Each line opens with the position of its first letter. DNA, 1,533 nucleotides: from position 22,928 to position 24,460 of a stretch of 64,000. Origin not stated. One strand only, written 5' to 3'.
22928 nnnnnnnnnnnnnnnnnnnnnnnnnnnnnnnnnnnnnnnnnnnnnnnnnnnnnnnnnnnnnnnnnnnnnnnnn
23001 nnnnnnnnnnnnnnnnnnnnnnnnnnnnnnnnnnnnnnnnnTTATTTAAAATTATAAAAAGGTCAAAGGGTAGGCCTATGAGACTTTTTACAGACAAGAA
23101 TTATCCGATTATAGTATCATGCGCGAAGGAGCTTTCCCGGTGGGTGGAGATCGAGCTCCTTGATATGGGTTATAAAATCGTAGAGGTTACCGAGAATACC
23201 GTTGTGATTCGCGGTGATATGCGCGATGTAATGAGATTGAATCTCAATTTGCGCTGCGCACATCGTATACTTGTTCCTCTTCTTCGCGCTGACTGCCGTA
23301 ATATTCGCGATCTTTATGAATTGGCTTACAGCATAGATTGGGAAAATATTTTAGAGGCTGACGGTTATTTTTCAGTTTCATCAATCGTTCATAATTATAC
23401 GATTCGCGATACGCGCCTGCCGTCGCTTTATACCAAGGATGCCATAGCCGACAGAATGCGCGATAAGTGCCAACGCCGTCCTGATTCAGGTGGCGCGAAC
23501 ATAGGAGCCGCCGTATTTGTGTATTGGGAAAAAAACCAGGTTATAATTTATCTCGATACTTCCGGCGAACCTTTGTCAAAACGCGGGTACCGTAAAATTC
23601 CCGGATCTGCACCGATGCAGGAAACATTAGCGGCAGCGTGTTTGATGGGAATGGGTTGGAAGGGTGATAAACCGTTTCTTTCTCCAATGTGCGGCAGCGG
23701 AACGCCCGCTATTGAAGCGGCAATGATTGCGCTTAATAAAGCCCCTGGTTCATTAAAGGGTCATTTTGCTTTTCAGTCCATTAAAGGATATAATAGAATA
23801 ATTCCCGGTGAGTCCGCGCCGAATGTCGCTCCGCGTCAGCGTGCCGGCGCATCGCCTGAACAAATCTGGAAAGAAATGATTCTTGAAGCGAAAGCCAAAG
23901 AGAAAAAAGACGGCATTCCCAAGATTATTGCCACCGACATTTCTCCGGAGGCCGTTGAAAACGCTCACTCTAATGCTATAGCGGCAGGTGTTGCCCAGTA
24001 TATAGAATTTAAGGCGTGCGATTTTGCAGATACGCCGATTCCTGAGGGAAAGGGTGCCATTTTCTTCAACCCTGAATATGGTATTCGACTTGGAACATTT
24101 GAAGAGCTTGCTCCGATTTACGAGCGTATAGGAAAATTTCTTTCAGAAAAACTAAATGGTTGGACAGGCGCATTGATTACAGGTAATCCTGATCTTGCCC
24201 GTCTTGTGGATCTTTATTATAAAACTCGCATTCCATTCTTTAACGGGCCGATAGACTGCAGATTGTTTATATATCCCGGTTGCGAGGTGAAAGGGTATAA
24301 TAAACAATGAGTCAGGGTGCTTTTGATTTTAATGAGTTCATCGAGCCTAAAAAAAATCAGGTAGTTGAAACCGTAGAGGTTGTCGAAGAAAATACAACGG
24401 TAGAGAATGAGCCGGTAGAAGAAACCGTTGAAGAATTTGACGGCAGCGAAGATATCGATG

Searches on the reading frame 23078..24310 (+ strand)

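Call 7: search_protein_families(library=pfam, proteins=[window:23078-24310:+])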
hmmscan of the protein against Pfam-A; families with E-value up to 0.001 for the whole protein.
window:23078-24310:+ (410 aa): 3 families
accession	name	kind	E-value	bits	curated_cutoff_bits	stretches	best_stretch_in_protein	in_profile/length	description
PF01170.24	UPF0020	-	9.5e-38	130.3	22.3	1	169-396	1-195/197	RMKL-like, methyltransferase domain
PF22020.1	RlmL_1st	-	7.5e-12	45.5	27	1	11-65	2-55/55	RlmL ferredoxin-like domain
PF02926.22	THUMP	-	2.6e-08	34.6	20.6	1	74-160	2-84/84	THUMP domain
